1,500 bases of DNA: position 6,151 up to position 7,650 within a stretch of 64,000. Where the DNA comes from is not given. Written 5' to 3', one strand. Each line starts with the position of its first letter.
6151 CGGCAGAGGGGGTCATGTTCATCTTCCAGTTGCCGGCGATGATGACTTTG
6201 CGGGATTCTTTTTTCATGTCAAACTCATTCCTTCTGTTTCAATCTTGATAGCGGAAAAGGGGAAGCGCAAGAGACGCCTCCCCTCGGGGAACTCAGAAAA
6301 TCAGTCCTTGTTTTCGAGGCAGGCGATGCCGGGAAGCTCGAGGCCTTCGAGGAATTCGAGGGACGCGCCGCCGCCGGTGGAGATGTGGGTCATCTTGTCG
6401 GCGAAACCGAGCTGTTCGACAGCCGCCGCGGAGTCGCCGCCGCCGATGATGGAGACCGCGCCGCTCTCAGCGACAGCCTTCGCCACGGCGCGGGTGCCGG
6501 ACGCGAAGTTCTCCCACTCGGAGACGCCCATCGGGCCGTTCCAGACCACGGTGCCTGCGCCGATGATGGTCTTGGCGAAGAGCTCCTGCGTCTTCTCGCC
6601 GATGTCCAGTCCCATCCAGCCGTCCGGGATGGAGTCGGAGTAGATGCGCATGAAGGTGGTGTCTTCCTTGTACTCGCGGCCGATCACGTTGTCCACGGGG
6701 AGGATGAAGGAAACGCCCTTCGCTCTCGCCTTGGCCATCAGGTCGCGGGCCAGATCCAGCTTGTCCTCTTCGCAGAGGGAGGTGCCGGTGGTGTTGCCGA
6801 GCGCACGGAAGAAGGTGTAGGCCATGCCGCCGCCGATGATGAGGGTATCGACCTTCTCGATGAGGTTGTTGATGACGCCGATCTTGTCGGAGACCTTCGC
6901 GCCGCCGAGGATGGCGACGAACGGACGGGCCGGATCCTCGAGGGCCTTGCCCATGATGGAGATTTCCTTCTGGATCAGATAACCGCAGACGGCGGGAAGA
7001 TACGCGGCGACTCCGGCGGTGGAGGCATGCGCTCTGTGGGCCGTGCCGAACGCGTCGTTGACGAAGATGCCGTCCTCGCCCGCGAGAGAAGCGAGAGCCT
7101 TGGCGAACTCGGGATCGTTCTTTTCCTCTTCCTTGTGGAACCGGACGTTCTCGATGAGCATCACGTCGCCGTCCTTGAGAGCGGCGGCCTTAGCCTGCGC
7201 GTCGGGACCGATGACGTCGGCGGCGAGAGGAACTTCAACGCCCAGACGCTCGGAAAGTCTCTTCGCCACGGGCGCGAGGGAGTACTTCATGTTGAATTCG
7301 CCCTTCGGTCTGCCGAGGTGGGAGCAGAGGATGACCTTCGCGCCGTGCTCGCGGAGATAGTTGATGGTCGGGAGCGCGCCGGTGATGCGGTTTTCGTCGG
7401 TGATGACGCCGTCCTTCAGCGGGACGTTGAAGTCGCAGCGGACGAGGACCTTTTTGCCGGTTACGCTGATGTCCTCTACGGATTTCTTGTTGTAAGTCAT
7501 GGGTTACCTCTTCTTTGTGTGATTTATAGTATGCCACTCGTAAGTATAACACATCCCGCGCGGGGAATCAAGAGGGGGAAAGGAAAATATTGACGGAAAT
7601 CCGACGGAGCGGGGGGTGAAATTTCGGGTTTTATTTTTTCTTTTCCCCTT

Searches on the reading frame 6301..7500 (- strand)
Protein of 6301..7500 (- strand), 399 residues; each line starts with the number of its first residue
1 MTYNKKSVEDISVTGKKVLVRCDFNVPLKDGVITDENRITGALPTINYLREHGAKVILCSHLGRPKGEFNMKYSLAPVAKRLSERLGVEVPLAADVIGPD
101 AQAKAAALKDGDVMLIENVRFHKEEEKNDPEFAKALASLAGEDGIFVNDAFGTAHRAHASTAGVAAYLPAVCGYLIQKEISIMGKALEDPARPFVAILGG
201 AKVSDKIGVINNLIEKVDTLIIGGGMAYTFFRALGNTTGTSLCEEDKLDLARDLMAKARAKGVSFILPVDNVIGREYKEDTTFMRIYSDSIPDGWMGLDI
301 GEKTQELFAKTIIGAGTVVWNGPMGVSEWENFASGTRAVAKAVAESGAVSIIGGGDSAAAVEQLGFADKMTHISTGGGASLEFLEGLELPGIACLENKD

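Call 8: search_protein_families(library=pfam, proteins=[window:6301-7500:-])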
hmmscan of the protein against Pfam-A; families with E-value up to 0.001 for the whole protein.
window:6301-7500:- (399 aa): 1 family
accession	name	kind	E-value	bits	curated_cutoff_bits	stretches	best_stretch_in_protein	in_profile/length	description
PF00162.24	PGK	-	1.1e-161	538.6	27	1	8-386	1-378/379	Phosphoglycerate kinase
